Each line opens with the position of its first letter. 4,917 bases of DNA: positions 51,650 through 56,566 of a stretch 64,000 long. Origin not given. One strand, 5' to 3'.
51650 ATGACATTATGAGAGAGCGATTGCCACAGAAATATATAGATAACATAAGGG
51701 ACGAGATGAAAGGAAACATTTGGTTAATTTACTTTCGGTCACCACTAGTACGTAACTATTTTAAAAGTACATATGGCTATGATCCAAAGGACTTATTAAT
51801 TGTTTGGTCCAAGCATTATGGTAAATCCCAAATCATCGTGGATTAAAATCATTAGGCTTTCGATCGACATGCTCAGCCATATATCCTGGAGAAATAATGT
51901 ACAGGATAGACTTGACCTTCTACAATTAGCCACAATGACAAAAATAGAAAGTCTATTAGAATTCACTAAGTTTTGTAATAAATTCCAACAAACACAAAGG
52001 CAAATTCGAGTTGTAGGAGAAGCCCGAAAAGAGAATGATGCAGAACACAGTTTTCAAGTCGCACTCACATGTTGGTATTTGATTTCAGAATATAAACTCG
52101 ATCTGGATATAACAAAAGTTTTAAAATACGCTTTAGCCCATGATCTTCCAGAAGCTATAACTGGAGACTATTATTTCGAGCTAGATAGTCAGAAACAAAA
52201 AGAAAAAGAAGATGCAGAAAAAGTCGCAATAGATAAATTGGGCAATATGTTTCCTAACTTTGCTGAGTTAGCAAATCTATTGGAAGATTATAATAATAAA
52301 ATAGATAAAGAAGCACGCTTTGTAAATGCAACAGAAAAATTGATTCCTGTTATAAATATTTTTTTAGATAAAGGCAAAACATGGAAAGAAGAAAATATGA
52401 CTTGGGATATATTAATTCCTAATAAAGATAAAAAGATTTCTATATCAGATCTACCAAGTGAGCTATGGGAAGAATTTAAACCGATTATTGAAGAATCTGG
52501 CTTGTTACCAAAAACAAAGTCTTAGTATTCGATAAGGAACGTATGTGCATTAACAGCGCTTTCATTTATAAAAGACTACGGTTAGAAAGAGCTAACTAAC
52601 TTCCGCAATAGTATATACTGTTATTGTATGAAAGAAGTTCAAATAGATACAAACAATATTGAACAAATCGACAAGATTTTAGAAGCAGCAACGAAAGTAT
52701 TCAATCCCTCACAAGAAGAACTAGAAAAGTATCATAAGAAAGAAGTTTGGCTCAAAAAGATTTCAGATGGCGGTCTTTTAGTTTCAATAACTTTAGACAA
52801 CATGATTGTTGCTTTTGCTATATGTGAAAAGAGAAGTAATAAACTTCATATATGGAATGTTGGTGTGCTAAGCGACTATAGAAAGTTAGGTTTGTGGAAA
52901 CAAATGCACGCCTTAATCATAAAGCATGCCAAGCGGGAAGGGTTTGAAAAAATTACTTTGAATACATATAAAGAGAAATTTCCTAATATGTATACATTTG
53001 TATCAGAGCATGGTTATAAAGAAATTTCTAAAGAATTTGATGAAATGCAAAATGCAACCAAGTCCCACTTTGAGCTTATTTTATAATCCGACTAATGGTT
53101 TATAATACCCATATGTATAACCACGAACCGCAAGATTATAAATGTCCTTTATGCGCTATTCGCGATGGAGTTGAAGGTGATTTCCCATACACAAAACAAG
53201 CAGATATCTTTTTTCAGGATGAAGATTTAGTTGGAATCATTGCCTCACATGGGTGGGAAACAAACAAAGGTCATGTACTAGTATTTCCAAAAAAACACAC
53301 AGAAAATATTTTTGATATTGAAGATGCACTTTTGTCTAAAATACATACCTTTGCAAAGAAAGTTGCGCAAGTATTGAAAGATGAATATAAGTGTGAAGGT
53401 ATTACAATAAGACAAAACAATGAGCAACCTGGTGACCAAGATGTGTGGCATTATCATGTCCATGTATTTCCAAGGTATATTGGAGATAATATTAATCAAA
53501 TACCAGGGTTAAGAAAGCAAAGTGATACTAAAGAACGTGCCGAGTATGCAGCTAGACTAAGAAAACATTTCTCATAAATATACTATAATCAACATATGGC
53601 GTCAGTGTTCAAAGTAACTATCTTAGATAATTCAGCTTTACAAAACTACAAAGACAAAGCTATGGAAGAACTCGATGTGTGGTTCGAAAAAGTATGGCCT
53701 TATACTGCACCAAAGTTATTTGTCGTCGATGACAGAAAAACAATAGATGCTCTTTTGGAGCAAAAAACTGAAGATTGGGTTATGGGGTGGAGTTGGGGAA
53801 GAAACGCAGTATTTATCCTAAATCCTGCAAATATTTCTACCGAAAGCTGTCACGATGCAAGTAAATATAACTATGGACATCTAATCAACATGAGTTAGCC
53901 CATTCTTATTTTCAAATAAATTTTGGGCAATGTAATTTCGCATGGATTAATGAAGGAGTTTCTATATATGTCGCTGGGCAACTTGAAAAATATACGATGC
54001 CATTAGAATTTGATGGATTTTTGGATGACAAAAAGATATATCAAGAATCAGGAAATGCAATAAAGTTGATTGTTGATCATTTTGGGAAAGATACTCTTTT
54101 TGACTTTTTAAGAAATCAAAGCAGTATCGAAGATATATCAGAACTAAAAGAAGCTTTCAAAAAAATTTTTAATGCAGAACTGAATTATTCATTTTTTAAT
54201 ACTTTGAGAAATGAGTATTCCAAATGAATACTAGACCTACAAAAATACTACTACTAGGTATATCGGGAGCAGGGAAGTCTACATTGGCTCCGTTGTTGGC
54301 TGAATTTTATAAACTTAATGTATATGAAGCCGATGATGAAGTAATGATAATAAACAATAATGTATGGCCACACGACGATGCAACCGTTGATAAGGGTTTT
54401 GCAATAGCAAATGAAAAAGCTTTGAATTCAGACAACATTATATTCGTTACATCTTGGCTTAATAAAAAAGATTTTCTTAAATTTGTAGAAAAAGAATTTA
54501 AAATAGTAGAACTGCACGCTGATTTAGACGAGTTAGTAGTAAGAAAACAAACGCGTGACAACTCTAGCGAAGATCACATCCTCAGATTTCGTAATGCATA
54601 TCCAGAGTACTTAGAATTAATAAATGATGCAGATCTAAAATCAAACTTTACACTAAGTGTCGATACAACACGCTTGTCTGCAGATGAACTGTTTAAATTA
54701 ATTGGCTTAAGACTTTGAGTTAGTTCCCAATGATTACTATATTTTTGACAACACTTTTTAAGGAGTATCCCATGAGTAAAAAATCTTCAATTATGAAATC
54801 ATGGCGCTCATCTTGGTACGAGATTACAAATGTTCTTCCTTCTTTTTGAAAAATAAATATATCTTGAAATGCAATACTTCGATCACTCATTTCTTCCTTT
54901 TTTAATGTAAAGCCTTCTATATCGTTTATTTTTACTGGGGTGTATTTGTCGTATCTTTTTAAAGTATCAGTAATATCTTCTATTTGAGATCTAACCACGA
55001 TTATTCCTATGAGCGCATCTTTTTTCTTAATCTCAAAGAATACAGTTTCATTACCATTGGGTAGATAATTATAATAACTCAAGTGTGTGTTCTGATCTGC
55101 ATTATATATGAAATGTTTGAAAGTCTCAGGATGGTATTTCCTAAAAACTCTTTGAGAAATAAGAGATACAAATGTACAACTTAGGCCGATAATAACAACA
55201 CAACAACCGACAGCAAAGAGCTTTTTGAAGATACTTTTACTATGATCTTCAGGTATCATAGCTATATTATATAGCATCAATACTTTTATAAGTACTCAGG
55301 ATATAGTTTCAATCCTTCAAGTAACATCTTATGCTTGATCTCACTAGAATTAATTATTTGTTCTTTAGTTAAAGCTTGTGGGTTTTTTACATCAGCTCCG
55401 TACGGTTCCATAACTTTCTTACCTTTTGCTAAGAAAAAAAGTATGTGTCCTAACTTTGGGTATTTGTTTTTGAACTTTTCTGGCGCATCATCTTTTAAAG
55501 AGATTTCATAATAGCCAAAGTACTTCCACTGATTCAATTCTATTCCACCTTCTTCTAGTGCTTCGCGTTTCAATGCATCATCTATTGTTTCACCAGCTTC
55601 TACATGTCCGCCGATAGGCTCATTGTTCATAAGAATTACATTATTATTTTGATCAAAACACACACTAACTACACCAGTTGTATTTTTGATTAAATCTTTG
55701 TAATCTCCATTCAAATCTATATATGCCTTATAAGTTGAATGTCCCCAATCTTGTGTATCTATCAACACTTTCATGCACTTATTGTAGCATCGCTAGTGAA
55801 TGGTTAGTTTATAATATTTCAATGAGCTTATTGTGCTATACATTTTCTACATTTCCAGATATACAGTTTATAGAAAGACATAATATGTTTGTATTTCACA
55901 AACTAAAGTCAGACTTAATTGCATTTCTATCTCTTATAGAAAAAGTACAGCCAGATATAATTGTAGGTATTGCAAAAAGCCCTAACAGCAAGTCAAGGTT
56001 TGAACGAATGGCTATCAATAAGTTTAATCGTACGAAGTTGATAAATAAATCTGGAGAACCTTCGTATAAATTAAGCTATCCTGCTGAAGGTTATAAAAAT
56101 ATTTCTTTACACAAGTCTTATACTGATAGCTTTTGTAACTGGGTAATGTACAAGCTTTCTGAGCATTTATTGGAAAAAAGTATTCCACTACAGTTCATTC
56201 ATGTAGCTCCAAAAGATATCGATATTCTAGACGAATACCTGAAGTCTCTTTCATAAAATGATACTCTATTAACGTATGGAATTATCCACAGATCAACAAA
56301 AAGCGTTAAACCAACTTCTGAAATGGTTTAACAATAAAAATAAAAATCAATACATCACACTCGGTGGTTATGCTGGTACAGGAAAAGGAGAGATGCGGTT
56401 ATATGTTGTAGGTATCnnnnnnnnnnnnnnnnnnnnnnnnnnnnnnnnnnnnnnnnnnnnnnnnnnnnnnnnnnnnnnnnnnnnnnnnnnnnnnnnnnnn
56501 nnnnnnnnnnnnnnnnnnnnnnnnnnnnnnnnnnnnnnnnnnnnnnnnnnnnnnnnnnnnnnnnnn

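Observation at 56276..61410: ~5-kb gene block bracketed by direct repeats of a helicase gene 5' end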

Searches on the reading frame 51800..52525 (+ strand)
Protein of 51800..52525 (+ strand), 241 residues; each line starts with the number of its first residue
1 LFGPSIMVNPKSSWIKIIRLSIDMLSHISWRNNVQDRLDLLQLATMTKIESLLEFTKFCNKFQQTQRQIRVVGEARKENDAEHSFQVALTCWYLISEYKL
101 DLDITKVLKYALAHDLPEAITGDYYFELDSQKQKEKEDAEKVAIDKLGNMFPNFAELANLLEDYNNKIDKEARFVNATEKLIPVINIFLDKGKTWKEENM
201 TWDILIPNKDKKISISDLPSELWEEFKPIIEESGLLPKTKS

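Call 11: search_protein_families(library=pfam, proteins=[window:51800-52525:+], max_evalue=0.01)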
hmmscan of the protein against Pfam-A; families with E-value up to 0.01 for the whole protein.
window:51800-52525:+ (241 aa): 3 families
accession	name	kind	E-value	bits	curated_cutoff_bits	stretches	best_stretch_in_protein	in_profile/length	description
PF13023.12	HD_3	-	2.7e-29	102.6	22.5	1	60-213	2-157/165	HD domain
PF12917.13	YfbR-like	-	4.7e-11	43.1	25.9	1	58-183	5-137/182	5'-deoxynucleotidase YfbR-like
PF01966.28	HD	-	2.5e-05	25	22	1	81-175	2-107/116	HD domain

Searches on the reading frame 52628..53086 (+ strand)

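Call 11: search_protein_families(library=pfam, proteins=[window:52628-53086:+], max_evalue=0.01)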
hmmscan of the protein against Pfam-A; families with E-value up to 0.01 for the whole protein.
window:52628-53086:+ (152 aa): 5 families
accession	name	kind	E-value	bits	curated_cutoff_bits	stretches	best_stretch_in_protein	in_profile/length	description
PF00583.31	Acetyltransf_1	-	1.5e-09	38.6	20.7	1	32-117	19-104/116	Acetyltransferase (GNAT) family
PF13480.13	Acetyltransf_6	-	8.3e-07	29.7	22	1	47-114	70-137/143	Acetyltransferase (GNAT) domain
PF13673.13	Acetyltransf_10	-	5e-05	23.7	23.6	1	30-137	11-114/128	Acetyltransferase (GNAT) domain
PF13527.13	Acetyltransf_9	-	0.0017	18.8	25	1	10-106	6-106/127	Acetyltransferase (GNAT) domain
PF13508.13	Acetyltransf_7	-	0.0019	19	27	1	55-130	9-82/84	Acetyltransferase (GNAT) domain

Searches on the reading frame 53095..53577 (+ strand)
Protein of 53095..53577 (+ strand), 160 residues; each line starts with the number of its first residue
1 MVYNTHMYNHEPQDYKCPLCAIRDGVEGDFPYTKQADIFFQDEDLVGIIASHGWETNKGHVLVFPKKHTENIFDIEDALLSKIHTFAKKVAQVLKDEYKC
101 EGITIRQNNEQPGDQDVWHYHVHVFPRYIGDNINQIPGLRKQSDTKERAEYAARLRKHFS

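Call 11: search_protein_families(library=pfam, proteins=[window:53095-53577:+], max_evalue=0.01)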
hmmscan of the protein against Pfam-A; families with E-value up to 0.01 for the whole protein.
window:53095-53577:+ (160 aa): 3 families
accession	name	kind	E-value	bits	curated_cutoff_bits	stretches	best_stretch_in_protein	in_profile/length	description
PF01230.28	HIT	-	4.8e-16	59.6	21.5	1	55-128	23-96/98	HIT domain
PF11969.13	DcpS_C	-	4.6e-05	24.3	24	1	35-125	13-100/114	Scavenger mRNA decapping enzyme C-term binding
PF04677.20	CwfJ_C_1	-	0.0049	17.2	21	1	57-124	45-106/122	Protein similar to CwfJ C-terminus 1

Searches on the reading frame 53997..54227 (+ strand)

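Call 11: search_protein_families(library=pfam, proteins=[window:53997-54227:+], max_evalue=0.01)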
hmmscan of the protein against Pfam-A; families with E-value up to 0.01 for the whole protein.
window:53997-54227:+ (76 aa): 1 family
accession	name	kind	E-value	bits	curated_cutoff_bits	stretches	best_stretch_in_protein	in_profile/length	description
PF21219.3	USH1C_N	-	0.0011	19.4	27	1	23-71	13-61/74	Harmonin, N-terminal domain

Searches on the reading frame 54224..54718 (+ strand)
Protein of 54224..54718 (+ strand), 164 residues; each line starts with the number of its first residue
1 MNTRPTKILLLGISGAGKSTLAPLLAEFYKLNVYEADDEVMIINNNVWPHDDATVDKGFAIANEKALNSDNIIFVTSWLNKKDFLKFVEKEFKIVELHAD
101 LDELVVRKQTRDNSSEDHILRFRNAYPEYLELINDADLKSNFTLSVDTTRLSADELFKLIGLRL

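Call 11: search_protein_families(library=pfam, proteins=[window:54224-54718:+], max_evalue=0.01)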
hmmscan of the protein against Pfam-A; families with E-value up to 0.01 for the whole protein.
window:54224-54718:+ (164 aa): 6 families
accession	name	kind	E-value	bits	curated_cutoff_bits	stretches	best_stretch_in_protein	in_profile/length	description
PF13238.12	AAA_18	-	4e-06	27.7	29.4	1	8-118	1-118/128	AAA domain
PF00005.33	ABC_tran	-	0.00065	20.7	25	1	7-65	13-67/137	ABC transporter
PF13671.12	AAA_33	-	0.00077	20.2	27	1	8-117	2-124/143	AAA domain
PF01202.28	SKI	-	0.00078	20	22.1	1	15-45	2-32/159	Shikimate kinase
PF06414.18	Zeta_toxin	-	0.0022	17.9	22.3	0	3-29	14-40/199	Zeta toxin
PF13207.12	AAA_17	-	0.0061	17.3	27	0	11-39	1-29/136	AAA domain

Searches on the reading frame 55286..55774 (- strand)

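Call 11: search_protein_families(library=pfam, proteins=[window:55286-55774:-], max_evalue=0.01)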
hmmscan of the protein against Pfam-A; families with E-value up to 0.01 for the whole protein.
window:55286-55774:- (162 aa): 1 family
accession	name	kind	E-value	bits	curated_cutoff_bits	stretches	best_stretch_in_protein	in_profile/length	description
PF00293.34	NUDIX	-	4.2e-09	36.9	21.1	1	41-105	12-83/134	NUDIX domain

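Call 45: search_protein_families(library=padloc, proteins=[window:55286-55774:-], max_evalue=0.01)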
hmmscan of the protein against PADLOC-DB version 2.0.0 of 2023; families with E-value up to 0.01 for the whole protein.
window:55286-55774:- (162 aa): 1 family
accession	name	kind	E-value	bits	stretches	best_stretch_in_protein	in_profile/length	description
PDLC04899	PDC-S07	-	2.9e-05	21.7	1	55-90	39-74/135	-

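Call 46: search_protein_families(library=ncbifam, proteins=[window:55286-55774:-], max_evalue=0.001)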
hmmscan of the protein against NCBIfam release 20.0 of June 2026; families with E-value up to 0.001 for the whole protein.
window:55286-55774:- (162 aa): 5 families
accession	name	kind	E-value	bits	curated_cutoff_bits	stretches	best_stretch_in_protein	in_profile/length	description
TIGR02705.1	nudix_YtkD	equivalog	9.4e-08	31.7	154.4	1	24-96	16-92/156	RNA deprotection pyrophosphohydrolase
NF001299.0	PRK00241.1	equivalog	5.6e-06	26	158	1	54-87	164-197/263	NAD(+) diphosphatase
NF008044.0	PRK10776.1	equivalog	2.2e-05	24.3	148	1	51-95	33-77/130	8-oxo-dGTP diphosphatase MutT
TIGR00586.1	mutt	equivalog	9.1e-05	22.5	97.9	1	51-87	34-70/129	8-oxo-dGTP diphosphatase MutT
NF006530.0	PRK08999.1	equivalog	0.00016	20.9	245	1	55-85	39-69/315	Nudix family hydrolase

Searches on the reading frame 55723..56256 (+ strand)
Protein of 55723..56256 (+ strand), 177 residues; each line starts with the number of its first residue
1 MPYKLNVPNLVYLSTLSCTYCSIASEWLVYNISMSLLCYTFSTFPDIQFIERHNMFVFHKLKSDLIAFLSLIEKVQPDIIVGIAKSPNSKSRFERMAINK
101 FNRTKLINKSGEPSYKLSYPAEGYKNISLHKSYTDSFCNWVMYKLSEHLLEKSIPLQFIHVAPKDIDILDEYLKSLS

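Call 10: search_protein_families(library=pfam, proteins=[window:55723-56256:+], max_evalue=0.01)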
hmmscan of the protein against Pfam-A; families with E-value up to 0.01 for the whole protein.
window:55723-56256:+ (177 aa): 1 family
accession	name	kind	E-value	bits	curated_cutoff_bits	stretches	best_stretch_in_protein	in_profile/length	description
PF01470.22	Peptidase_C15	-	0.0056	17.2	22.7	0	137-161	141-167/204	Pyroglutamyl peptidase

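Call 30: find_related_loci(query=window:55723-56253:+, collection=metagenome_contigs, flank=10000)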
Query window:55723-56253:+ (177 aa) in metagenome_contigs; peptide patterns used: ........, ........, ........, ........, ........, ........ (x = any residue, [..] = any of these).
121 stretches matched a pattern, but none encodes a relative of the query by tblastn (E <= 1e-3).

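Call 31: find_homologous_proteins(query=window:55723-56253:+, max_evalue=0.001)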
Query window:55723-56253:+ (177 aa): 5 proteins with E <= 0.001 among 21 candidates.
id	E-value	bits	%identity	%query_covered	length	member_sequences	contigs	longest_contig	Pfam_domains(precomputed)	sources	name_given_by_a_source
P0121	2.5e-89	315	100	81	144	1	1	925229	-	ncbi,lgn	-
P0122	4.5e-36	142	47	79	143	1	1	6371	-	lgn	-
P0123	6.4e-36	142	51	78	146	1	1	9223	-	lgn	-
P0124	2.5e-35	140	50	77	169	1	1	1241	-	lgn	-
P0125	4.7e-18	83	35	80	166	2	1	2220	-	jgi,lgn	jgi:hypothetical protein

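Call 32: find_encoding_contigs(protein=P0123, flank=10000, max_places=3)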
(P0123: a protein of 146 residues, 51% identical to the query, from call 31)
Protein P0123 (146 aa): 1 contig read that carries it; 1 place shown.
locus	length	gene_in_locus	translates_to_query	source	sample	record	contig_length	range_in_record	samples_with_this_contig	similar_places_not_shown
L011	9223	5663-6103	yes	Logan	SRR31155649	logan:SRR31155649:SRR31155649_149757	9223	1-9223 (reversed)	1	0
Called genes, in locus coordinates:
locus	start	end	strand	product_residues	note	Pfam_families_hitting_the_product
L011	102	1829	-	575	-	PF00149:Metallophos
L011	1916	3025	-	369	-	-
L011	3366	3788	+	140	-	PF18899:DUF5655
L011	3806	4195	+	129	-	PF24709:DUF7670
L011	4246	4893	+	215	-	-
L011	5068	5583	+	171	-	PF06966:DUF1295, PF04191:PEMT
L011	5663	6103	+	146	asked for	-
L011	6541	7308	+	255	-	PF03372:Exo_endo_phos, PF14529:Exo_endo_phos_2 (faint)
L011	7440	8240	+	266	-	-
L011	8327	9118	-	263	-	-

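Call 33: find_encoding_contigs(protein=P0122, flank=10000, max_places=3)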
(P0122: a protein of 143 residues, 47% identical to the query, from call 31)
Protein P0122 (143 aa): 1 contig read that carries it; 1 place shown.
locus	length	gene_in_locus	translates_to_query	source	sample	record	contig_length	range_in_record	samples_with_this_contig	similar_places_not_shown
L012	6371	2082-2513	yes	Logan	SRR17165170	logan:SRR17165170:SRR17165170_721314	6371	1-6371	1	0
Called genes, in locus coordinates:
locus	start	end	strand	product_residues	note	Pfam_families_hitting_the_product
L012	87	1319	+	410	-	PF13173:AAA_14, PF13635:DUF4143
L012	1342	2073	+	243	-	PF21832:DUF6892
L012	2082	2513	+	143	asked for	-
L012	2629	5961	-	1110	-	PF00873:ACR_tran, PF03176:MMPL (weak), PF00873:ACR_tran, PF03176:MMPL (weak)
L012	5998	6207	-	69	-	PF11127:YgaP-like_TM (weak)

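Call 45: search_protein_families(library=padloc, proteins=[window:55822-56256:+], max_evalue=0.01)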
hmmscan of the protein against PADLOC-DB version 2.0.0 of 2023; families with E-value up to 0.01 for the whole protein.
window:55822-56256:+ (144 aa): 0 families

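Call 46: search_protein_families(library=ncbifam, proteins=[window:55822-56256:+], max_evalue=0.001)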
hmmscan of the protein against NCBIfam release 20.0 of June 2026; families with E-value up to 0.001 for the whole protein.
window:55822-56256:+ (144 aa): 1 family
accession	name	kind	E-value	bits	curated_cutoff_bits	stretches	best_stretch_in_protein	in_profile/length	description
TIGR00504.1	pyro_pdase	equivalog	0.00024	21.1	201.75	0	104-129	140-167/213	pyroglutamyl-peptidase I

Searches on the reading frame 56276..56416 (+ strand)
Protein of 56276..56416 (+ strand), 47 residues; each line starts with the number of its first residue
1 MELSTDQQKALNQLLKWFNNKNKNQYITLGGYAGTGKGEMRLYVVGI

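Call 48: list_cluster_members(proteins=[window:56276-56416:+, P0001, P0121, P0126])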
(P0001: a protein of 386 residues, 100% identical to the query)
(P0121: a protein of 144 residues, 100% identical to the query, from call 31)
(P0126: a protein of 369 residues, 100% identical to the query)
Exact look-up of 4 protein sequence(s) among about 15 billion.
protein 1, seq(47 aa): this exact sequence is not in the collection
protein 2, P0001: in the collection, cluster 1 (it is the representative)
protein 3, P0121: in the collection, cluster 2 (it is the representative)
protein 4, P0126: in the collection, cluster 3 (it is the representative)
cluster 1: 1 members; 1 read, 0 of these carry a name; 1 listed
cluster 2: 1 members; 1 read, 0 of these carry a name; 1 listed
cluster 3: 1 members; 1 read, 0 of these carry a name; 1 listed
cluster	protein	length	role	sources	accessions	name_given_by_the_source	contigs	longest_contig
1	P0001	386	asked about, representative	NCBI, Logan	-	-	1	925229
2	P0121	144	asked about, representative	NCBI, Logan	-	-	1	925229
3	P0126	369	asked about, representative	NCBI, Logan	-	-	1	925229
